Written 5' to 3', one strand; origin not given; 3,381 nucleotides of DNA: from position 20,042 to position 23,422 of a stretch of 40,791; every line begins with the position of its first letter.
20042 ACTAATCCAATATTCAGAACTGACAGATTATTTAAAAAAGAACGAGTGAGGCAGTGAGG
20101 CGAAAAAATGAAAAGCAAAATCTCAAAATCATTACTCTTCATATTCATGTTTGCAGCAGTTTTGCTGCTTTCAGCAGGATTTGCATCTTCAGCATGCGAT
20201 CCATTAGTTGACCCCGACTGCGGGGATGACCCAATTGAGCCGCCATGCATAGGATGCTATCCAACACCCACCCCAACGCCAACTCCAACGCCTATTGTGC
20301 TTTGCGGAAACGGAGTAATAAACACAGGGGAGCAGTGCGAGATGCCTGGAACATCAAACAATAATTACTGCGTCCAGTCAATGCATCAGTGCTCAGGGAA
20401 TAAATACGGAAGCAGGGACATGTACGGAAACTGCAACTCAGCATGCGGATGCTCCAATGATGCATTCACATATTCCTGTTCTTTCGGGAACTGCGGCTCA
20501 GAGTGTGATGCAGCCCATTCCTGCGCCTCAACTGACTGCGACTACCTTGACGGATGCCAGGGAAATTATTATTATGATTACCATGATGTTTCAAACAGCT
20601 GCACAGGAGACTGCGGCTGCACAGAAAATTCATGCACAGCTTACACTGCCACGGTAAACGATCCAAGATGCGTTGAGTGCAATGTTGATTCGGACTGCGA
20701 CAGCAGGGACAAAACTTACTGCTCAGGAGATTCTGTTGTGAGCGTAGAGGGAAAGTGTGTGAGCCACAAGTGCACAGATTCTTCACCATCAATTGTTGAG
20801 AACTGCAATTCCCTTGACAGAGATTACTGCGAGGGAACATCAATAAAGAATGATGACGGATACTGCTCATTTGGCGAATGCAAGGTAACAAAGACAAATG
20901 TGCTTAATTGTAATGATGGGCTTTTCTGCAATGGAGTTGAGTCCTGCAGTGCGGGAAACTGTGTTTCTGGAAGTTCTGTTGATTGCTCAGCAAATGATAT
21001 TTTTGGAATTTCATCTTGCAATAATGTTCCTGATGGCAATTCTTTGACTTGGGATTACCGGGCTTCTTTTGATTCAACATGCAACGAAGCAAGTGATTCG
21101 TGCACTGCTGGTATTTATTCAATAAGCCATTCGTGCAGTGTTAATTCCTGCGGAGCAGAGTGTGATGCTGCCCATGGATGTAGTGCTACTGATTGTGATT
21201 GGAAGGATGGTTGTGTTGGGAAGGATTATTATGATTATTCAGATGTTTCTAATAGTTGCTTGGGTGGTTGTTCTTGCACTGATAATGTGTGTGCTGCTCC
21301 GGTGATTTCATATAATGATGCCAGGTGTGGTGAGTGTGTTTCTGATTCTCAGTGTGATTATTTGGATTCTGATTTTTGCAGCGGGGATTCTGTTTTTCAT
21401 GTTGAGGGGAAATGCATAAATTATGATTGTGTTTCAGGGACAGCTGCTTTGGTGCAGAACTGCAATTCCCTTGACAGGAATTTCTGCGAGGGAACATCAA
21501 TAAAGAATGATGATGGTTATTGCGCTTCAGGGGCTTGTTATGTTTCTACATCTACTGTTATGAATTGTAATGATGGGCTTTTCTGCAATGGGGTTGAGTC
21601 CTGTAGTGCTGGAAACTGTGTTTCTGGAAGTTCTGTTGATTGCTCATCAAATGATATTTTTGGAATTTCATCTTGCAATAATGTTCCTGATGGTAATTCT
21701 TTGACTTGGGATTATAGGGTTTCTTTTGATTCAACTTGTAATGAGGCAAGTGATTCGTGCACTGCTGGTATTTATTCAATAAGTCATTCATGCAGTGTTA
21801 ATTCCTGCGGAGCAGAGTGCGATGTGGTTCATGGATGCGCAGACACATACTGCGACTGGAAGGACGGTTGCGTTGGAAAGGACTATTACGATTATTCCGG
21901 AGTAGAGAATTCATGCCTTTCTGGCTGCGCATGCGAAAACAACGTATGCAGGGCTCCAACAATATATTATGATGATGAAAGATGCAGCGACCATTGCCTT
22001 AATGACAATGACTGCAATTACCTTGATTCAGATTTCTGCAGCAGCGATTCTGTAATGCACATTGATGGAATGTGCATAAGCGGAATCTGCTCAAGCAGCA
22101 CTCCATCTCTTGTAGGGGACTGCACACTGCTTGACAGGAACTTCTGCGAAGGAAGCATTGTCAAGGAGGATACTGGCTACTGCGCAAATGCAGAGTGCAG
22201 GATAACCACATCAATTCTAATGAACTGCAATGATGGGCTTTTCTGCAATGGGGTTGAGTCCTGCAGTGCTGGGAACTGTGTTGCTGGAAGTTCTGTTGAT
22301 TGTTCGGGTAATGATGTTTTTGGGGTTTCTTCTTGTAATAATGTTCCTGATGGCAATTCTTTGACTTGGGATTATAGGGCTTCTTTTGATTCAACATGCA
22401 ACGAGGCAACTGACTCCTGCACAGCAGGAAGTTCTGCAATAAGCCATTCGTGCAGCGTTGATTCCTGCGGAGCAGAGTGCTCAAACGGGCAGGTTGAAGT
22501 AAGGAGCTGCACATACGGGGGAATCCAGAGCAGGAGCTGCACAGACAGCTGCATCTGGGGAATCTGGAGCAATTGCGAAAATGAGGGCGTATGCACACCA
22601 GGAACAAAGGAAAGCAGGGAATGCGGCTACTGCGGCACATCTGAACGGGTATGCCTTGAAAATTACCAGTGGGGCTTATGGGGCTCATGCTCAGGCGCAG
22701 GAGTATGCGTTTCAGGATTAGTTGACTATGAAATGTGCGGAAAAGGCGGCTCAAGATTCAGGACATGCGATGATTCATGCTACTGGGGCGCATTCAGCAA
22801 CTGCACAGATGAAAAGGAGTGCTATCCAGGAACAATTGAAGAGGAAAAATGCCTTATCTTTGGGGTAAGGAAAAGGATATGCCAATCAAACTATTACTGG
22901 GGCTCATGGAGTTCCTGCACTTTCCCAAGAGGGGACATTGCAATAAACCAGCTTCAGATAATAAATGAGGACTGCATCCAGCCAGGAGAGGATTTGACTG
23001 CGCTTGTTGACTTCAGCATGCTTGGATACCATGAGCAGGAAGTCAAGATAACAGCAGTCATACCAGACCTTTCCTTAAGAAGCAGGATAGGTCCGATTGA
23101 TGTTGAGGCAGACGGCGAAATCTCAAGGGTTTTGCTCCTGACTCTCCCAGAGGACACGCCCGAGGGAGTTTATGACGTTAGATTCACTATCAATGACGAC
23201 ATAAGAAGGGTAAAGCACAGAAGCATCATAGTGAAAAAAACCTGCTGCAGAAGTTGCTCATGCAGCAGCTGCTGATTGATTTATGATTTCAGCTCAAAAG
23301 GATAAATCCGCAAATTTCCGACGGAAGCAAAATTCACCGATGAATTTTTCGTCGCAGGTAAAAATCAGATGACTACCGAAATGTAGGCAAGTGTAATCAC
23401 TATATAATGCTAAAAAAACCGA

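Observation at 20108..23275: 1055-aa extracellular protein with about 12 percent cysteine and a modular, eukaryote-like Cys-rich architecture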

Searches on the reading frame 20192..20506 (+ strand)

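Call 67: search_protein_families(library=pfam, proteins=[window:20192-20506:+], max_evalue=10)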
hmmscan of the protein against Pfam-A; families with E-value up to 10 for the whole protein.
seq(105 aa): 1 family
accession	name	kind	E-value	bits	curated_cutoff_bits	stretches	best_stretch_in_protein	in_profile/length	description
PF03781.23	FGE-sulfatase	-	0.18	11.9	23.3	1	49-81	153-185/255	Sulfatase-modifying factor enzyme 1-like domain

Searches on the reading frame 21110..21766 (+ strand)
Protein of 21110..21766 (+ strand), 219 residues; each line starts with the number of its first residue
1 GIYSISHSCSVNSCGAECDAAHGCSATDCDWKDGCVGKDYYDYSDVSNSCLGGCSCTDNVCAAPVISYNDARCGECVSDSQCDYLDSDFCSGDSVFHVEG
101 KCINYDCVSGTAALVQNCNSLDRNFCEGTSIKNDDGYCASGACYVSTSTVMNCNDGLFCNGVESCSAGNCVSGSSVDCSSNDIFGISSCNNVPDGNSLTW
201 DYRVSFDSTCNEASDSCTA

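Call 28: predict_structure(alignment_id=A1)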
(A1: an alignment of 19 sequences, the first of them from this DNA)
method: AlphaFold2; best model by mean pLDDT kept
length: 219 residues; sequences in the alignment: 19
mean_pLDDT: 77.7   pTM: 0.50
mean pLDDT of the five models: 77.7, 77.1, 74.5, 70.1, 68.4
residues with pLDDT >= 90: 80; 70-90: 65; 50-70: 50; < 50: 24
segments of 3 or more residues with pLDDT < 50: 182-189, 198-208
pLDDT, mean of each block of 10 residues (from residue 1): 57 64 86 90 90 81 90 87 95 96 91 96 90 95 95 70 75 60 49 50 45 57
secondary structure, 60 per line:
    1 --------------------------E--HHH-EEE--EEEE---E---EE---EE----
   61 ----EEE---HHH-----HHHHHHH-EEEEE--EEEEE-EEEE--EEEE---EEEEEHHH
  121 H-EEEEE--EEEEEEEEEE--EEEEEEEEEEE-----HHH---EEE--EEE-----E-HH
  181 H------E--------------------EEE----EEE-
elements in order: E34-36 E39-42 E65-67 H79-85 E87-91 E94-98 E100-103 E106-109 E113-117 H118-121 E123-127 E130-139 E142-152 E164-166 E169-171 E209-211 E216-218

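Call 31: fold_search(model_id=the predicted structure, library=pdb)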
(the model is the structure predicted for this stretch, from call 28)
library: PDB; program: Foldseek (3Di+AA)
matches with E <= 10: 151; with E <= 0.001: 0
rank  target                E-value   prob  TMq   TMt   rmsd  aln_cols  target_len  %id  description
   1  5zqx_A                1.2e+00  0.05  0.12  0.06  23.5       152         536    8  Crystal structure of beta-xylosidase mutant (E186Q) from Bacillus pumilus (released 2018-05-30)
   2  9mgf_B                1.4e+00  0.02  0.09  0.06  21.7       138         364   11  beta-barrel assembly machine from Escherichia coli in a middle state of substrate assembly (released 2025-12-17)
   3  9gcy_A                1.6e+00  0.06  0.11  0.07  16.7       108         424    6  Xenosiderophore-binding lipoprotein XusB from Bacteroides thetaiotaomicron (released 2025-08-13)
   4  5fgp_A                1.7e+00  0.14  0.12  0.18  15.2       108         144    6  Crystal structure of D. melanogaster Pur-alpha repeat I-II in complex with DNA. (released 2016-01-20)
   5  8uws_D                1.8e+00  0.04  0.12  0.06  24.1       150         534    9  Cryo-EM structure of an Enterobacter GH43 Beta-Xylosidase: EcXyl43 (released 2024-05-15)
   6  8cht_B                2.5e+00  0.08  0.13  0.19  17.1       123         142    6  Crystal structure of human PURA (fragment Glu57-Glu212, PUR repeat I and II) (released 2024-02-21)
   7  8chv_B                2.7e+00  0.06  0.11  0.16  17.2       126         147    6  Crystal structure of human PURA (fragment Glu57-Glu212, PUR repeat I and II) R140P mutant (released 2024-02-21)
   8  3c2u_A                2.7e+00  0.03  0.11  0.05  25.3       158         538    5  Structure of the two subsite D-xylosidase from Selenomonas ruminantium in complex with 1,3-bis[tris(hydroxymethyl)meth (released 2008-04-22)
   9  8gex_A                2.8e+00  0.03  0.10  0.07  16.4       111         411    6  Crystal structure of the ferric enterobactin transporter (XusB) from Bacteroides thetaiotaomicron (released 2023-08-02)
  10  5hy7_B                2.8e+00  0.03  0.11  0.03  23.3       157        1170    9  SF3B10-SF3B130 from Chaetomium thermophilum (released 2016-10-26)
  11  8fty_C                2.8e+00  0.02  0.10  0.05  19.4       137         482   10  Crystal structure of the carotenoid isomerooxygenase, NinaB (released 2024-01-17)
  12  8xca_A                3.0e+00  0.08  0.12  0.05  13.9        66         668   11  Cryo-EM structure of Cas12o1, crRNA and target DNA complex (released 2024-12-11)
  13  3c2u_B                3.1e+00  0.02  0.10  0.05  22.6       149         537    6  Structure of the two subsite D-xylosidase from Selenomonas ruminantium in complex with 1,3-bis[tris(hydroxymethyl)meth (released 2008-04-22)
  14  7yvv                  3.3e+00  0.05  0.12  0.08  19.0       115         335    7  AcmP1, R-4-hydroxymandelate synthase (released 2023-09-06)
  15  8gex_B                3.3e+00  0.05  0.11  0.07  15.1        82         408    6  Crystal structure of the ferric enterobactin transporter (XusB) from Bacteroides thetaiotaomicron (released 2023-08-02)
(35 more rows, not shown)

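Call 76: search_solved_structures(query=A1, max_evalue=1, show_alignments=2)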
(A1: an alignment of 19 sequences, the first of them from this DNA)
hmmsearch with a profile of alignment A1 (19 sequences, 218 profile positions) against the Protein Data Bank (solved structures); distinct sequences matched with E-value up to 1: 1.
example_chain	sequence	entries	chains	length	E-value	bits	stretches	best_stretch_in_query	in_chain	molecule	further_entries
7pc2_O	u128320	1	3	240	0.24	14.1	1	134-205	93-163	7-269 IgA Fab heavy chain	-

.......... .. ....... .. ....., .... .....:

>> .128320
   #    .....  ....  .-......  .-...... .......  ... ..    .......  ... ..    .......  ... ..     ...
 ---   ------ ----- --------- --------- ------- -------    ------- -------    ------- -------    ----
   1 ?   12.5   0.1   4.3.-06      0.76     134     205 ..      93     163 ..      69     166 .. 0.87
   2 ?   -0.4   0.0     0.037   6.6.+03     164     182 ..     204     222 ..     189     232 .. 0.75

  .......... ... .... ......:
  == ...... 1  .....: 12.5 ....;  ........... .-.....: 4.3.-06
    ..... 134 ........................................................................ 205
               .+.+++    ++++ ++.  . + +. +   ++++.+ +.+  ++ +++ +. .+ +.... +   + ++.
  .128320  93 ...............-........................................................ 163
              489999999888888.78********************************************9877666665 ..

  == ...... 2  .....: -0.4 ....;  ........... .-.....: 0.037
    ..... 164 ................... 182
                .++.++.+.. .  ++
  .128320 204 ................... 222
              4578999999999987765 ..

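Call 77: fold_search(model_id=the predicted structure, library=viral)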
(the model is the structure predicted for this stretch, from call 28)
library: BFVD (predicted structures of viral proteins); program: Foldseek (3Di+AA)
matches with E <= 10: 255; with E <= 0.001: 0
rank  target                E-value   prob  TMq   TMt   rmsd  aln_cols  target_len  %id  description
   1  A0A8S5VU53            5.2e-01  0.07  0.12  0.12  22.4       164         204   10  Uncharacterized protein [Ackermannviridae sp.]
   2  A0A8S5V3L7            6.9e-01  0.04  0.10  0.07  18.6       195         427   13  Uncharacterized protein [Myoviridae sp. ctk6V34]
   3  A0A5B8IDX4            8.1e-01  0.21  0.13  0.15  10.2        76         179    8  RING-type domain-containing protein [Mimiviridae sp. ChoanoV1]
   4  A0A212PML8            8.6e-01  0.06  0.11  0.12  23.6       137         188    6  CPXV013 protein [Cowpox virus]
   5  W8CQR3                9.1e-01  0.04  0.12  0.12  22.9       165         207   10  (no name in the UniProt tables at hand)
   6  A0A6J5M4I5            1.1e+00  0.05  0.11  0.04  21.4       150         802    8  Uncharacterized protein [uncultured Caudovirales phage]
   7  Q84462                1.2e+00  0.03  0.10  0.16  28.4       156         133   10  Uncharacterized protein [Paramecium bursaria Chlorella virus 1]
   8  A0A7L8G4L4            1.2e+00  0.02  0.08  0.04  22.0       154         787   10  Tail knob protein [Rhizobium phage Palo]
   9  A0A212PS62            1.3e+00  0.06  0.12  0.18  24.3       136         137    5  CPXV013 protein [Cowpox virus]
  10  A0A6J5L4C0            1.3e+00  0.02  0.11  0.03  28.7       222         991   12  Pyrrolo-quinoline quinone repeat [uncultured Caudovirales phage]
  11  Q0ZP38                1.4e+00  0.06  0.10  0.07  16.5       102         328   11  Uncharacterized protein [Neodiprion abietis nucleopolyhedrovirus]
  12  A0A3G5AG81            1.5e+00  0.04  0.10  0.07  21.0       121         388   12  Uncharacterized protein [Solumvirus sp.]
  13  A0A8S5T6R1            1.5e+00  0.02  0.10  0.12  25.9       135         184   14  Uncharacterized protein [Siphoviridae sp. ctxMM9]
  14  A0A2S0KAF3            1.6e+00  0.02  0.10  0.08  32.5       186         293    9  (no name in the UniProt tables at hand)
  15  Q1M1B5                1.8e+00  0.02  0.09  0.07  24.2       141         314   14  VACCL3_215 [Vaccinia virus]
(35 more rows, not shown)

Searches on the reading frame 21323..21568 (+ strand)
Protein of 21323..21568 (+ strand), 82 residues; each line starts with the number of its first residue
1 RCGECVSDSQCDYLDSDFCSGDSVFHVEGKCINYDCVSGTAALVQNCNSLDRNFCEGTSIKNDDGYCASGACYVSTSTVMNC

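Call 67: search_protein_families(library=pfam, proteins=[window:21323-21568:+], max_evalue=10)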
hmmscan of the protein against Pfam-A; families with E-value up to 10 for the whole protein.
seq(82 aa): 1 family
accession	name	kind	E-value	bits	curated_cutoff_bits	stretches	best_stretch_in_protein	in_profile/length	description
PF25542.1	zf-CCCH_12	-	1.3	9.2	27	1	25-36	12-23/30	CCCH zinc finger domain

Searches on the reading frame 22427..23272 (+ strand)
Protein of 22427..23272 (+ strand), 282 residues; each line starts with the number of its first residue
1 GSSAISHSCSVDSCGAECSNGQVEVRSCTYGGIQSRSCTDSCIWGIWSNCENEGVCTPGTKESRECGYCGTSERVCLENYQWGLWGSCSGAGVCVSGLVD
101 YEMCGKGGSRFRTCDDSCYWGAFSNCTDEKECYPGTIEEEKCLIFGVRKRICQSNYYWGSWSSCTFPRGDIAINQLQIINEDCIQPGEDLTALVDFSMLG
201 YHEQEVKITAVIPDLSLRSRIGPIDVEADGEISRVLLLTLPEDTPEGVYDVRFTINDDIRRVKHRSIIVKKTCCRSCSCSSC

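Call 60: predict_structure(alignment_id=A4)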
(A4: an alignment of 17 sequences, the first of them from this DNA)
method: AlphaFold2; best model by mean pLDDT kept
length: 282 residues; sequences in the alignment: 17
mean_pLDDT: 82.1   pTM: 0.44
mean pLDDT of the five models: 82.1, 80.8, 80.6, 79.6, 78.8
residues with pLDDT >= 90: 88; 70-90: 142; 50-70: 45; < 50: 7
segments of 3 or more residues with pLDDT < 50: 1-5
pLDDT, mean of each block of 10 residues (from residue 1): 54 75 81 84 82 80 82 84 79 80 77 85 78 88 80 83 70 90 94 87 81 96 80 94 97 81 93 71 48
secondary structure, 60 per line:
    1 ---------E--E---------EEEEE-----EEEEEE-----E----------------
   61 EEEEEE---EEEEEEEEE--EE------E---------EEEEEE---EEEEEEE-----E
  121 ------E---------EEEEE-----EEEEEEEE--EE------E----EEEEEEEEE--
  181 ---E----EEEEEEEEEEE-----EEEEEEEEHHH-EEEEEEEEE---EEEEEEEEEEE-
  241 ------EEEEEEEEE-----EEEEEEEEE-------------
elements in order: E23-27 E33-38 E61-66 E70-78 E99-104 E108-114 E137-141 E147-154 E170-178 E189-199 E205-212 E217-225 E229-239 E247-255 E261-269

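Call 64: fold_search(model_id=the predicted structure, library=pdb)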
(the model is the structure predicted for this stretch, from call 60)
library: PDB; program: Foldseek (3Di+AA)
matches with E <= 10: 1949; with E <= 0.001: 18
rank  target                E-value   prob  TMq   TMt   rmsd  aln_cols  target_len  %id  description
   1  1wcq_C                9.7e-05  1.00  0.23  0.12  29.8       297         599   11  Mutagenesis of the Nucleophilic Tyrosine in a Bacterial Sialidase to Phenylalanine. (released 2005-10-12)
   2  2ber                  1.4e-04  0.99  0.21  0.11  29.8       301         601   12  Y370G Active Site Mutant of the Sialidase from Micromonospora viridifaciens in complex with beta-Neu5Ac (sialic acid). (released 2005-04-04)
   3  7usl_A                1.9e-04  1.00  0.30  0.11  27.9       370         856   10  Integrin alphaM/beta2 ectodomain in complex with adenylate cyclase toxin RTX751 and M1F5 Fab (released 2022-08-17)
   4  1eut                  2.2e-04  1.00  0.24  0.13  28.6       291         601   11  SIALIDASE, LARGE 68KD FORM, COMPLEXED WITH GALACTOSE (released 1997-01-11)
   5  3idu_A                3.1e-04  1.00  0.26  0.55   6.1       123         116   17  Crystal Structure of the CARDB domain of the PF1109 protein in complex with di-metal ions from Pyrococcus furiosus, No (released 2009-08-04)
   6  2kl6_MODEL_1_A        4.8e-04  1.00  0.29  0.68   2.8       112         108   14  Solution NMR structure of the CARDB domain of PF1109 from Pyrococcus furiosus. Northeast Structural Genomics C (released 2009-08-25)
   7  6a8p_B                4.8e-04  1.00  0.27  0.13  26.1       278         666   12  Transglutaminase 2 mutant G224V in complex with GTP (released 2018-09-26)
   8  1wcq_A                5.0e-04  0.99  0.21  0.11  29.6       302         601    9  Mutagenesis of the Nucleophilic Tyrosine in a Bacterial Sialidase to Phenylalanine. (released 2005-10-12)
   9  7dco_D                5.6e-04  1.00  0.28  0.05   3.8       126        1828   10  Cryo-EM structure of the activated spliceosome (Bact complex) at an atomic resolution of 2.5 angstrom (released 2021-03-17)
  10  2bzd_C                5.9e-04  0.99  0.21  0.11  26.4       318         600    9  Galactose recognition by the carbohydrate-binding module of a bacterial sialidase. (released 2005-08-19)
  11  4be6_A                6.2e-04  0.99  0.23  0.28  26.3       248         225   12  V. cholera biofilm scaffolding protein RbmA (released 2013-12-18)
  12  6a8p_C                6.5e-04  1.00  0.27  0.12  24.6       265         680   11  Transglutaminase 2 mutant G224V in complex with GTP (released 2018-09-26)
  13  3idu_B                6.8e-04  1.00  0.25  0.57   5.1       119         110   17  Crystal Structure of the CARDB domain of the PF1109 protein in complex with di-metal ions from Pyrococcus furiosus, No (released 2009-08-04)
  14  9qk2_G                7.2e-04  1.00  0.24  0.08  15.5       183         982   11  Structure of the Complement classical and lectin pathway C3 convertase in complex with substrate C3 (released 2025-12-24)
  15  9u61_D                7.9e-04  1.00  0.24  0.08  15.2       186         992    9  CP/MBL pathways C3 convertase C4b2a and C3 complex (released 2026-01-14)
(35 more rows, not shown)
